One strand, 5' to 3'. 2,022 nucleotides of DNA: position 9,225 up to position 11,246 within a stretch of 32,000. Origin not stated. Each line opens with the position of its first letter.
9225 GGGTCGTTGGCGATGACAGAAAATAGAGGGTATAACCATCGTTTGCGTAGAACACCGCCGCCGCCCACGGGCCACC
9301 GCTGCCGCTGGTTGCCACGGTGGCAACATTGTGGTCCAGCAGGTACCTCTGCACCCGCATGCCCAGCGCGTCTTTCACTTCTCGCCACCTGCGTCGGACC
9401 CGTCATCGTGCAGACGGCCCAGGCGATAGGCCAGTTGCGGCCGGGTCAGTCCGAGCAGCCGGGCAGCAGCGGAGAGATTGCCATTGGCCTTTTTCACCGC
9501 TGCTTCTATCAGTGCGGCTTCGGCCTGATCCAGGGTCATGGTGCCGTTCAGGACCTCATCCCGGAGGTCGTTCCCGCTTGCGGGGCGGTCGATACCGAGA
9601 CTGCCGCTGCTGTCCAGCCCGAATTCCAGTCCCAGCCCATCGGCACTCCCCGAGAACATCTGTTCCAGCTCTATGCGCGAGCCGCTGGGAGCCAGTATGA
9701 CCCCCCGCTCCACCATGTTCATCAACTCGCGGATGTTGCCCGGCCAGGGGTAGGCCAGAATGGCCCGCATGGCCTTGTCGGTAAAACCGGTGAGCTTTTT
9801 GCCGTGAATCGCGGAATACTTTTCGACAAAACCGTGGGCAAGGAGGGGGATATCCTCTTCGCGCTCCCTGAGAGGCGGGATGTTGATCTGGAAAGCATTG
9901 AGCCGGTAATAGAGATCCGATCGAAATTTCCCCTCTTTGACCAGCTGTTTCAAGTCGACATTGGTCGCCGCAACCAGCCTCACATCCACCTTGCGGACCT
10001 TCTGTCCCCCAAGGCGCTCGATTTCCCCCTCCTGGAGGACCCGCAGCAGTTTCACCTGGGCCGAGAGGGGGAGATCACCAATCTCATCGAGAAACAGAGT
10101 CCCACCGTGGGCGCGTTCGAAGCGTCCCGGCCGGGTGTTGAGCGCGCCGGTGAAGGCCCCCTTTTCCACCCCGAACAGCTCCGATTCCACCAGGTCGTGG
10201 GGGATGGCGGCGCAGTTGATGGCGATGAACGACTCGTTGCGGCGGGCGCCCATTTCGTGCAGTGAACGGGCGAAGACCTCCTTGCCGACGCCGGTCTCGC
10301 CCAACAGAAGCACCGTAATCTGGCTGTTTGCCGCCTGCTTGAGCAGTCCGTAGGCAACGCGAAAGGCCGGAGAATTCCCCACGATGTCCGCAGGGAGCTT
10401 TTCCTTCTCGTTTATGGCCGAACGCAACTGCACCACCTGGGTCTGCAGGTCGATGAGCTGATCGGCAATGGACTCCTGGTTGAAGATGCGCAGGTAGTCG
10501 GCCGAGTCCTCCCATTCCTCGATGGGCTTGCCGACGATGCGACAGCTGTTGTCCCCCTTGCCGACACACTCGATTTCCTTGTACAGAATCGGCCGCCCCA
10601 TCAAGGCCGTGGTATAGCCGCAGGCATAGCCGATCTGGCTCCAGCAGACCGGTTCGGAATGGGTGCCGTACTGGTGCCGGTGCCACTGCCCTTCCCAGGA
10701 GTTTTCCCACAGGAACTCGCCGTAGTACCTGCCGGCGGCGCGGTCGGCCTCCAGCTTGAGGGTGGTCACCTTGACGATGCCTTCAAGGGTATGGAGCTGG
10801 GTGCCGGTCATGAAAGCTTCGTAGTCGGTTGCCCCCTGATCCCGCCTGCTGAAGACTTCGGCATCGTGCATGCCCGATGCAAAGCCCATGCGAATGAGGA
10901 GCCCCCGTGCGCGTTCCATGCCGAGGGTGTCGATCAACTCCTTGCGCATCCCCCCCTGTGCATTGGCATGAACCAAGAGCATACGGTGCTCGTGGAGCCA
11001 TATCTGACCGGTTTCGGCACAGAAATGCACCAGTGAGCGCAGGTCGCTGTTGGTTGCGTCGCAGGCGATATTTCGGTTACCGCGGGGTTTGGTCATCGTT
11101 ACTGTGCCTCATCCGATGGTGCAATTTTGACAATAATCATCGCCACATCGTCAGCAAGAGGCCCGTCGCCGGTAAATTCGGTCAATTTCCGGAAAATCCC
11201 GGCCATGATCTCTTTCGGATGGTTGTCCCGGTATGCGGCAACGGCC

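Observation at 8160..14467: Five-gene operon: XylR-type activator - PAS-PAS-PP2C phosphatase - XylR-type activator - PNPOx-like - HAD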

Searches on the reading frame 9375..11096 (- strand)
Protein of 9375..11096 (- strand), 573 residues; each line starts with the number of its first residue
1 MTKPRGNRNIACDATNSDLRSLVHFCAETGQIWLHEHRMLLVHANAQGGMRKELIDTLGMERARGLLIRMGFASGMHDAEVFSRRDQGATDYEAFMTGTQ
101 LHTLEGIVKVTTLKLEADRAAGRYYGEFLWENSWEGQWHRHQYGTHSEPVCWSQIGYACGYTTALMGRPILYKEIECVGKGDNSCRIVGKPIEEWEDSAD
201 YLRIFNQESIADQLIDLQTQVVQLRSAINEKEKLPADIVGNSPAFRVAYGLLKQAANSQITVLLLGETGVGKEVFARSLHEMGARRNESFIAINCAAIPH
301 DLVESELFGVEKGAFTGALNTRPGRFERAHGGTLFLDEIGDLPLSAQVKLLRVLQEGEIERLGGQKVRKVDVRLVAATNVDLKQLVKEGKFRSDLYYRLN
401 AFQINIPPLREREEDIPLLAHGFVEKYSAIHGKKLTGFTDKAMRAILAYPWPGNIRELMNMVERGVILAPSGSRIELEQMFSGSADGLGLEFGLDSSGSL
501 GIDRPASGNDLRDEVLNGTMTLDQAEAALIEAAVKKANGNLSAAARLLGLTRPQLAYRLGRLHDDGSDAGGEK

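Call 4: search_protein_families(library=pfam, proteins=[window:9375-11096:-], max_evalue=0.01)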
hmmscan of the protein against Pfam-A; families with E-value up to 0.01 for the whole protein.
window:9375-11096:- (573 aa): 9 families
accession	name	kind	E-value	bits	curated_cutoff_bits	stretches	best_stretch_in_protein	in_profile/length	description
PF00158.32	Sigma54_activat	-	9.1e-71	237.4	20.2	1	238-404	1-167/168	Sigma-54 interaction domain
PF06505.16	XylR_N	-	1.9e-39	133.9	23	1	18-118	1-101/101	Activator of aromatic catabolism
PF14532.12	Sigma54_activ_2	-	2.9e-23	83.1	25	1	240-409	2-138/138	Sigma-54 interaction domain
PF25601.1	AAA_lid_14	-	8.3e-22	77.3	27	1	410-480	1-70/87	AAA+ ATPase lid domain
PF02954.25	HTH_8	-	8.4e-11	41.9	22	1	521-561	1-41/42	Bacterial regulatory protein, Fis family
PF02830.23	V4R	-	3.8e-10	40.1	31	1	130-190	1-61/62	V4R domain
PF07728.20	AAA_5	-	2.1e-07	31.5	22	1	262-380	2-123/139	AAA domain (dynein-related subfamily)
PF07724.20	AAA_2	-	2.1e-06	28.3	27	1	259-390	3-135/166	AAA domain (Cdc48 subfamily)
PF01078.27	Mg_chelatase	-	4.7e-06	26.6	20.3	1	252-379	15-157/207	Magnesium chelatase, subunit ChlI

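Call 36: search_protein_families(library=ncbifam, proteins=[window:9375-11096:-], max_evalue=0.001)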
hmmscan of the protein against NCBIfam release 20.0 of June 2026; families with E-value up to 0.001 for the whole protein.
window:9375-11096:- (573 aa): 30 families (the best 25 are shown)
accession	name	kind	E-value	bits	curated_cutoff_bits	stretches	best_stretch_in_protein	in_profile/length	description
NF041906.1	V4R_TF_MobR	exception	6.5e-181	602.5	999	1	17-560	10-542/544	phenol degradation transcriptional regulator MobR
TIGR01817.1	nifA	equivalog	7.5e-106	355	528.85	1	213-562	172-527/534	nif-specific transcriptional activator NifA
TIGR02915.1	PEP_resp_reg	equivalog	1.9e-103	346.7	502.6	1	213-556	118-436/445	PEP-CTERM-box response regulator transcription factor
NF041552.1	TF_PrdR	equivalog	3.3e-99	332.8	795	1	208-560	238-574/577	sigma-54 dependent transcriptional regulator PrdR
NF003451.0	PRK05022.1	equivalog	4.1e-99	332.6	476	1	214-556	168-502/512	nitric oxide reductase transcriptional regulator NorR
TIGR01818.1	ntrC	equivalog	2.2e-96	323.5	558.6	1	229-559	127-460/463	nitrogen regulation protein NR(I)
NF008469.0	PRK11361.1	equivalog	3e-93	313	714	1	211-560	119-452/461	acetoacetate metabolism transcriptional regulator AtoC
NF038308.1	RNA_repair_RtcR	equivalog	3.1e-93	313.4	650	1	230-556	174-505/530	RNA repair transcriptional activator RtcR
NF050807.1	TransRegFlbDCaul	equivalog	4.9e-87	292.7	750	1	237-567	119-443/454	sigma-54-dependent transcriptional regulator FlbD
TIGR02974.1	phageshock_pspF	equivalog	6.5e-85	285.3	443.55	1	238-469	1-233/336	phage shock protein operon transcriptional activator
NF011958.0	PRK15429.1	equivalog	3.7e-83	280.3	830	1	222-469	365-612/692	formate hydrogenlyase transcriptional activator FlhA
NF049963.1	RespRegFlgRCampy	domain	9.9e-83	278.4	750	1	219-481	117-378/429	fla regulon two-component system response regulator FlgR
NF007689.0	PRK10365.1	equivalog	1.2e-80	271.5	760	1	237-469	140-372/441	sigma-54-dependent response regulator transcription factor ZraR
NF041946.1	LuxO_transreg_Vib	equivalog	1.4e-80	271.4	800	1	199-552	101-450/463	quorum-sensing sigma-54 dependent transcriptional regulator LuxO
TIGR02329.1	propionate_PrpR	equivalog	3.1e-80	270.3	499.2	1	233-559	209-524/526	propionate catabolism operon regulatory protein PrpR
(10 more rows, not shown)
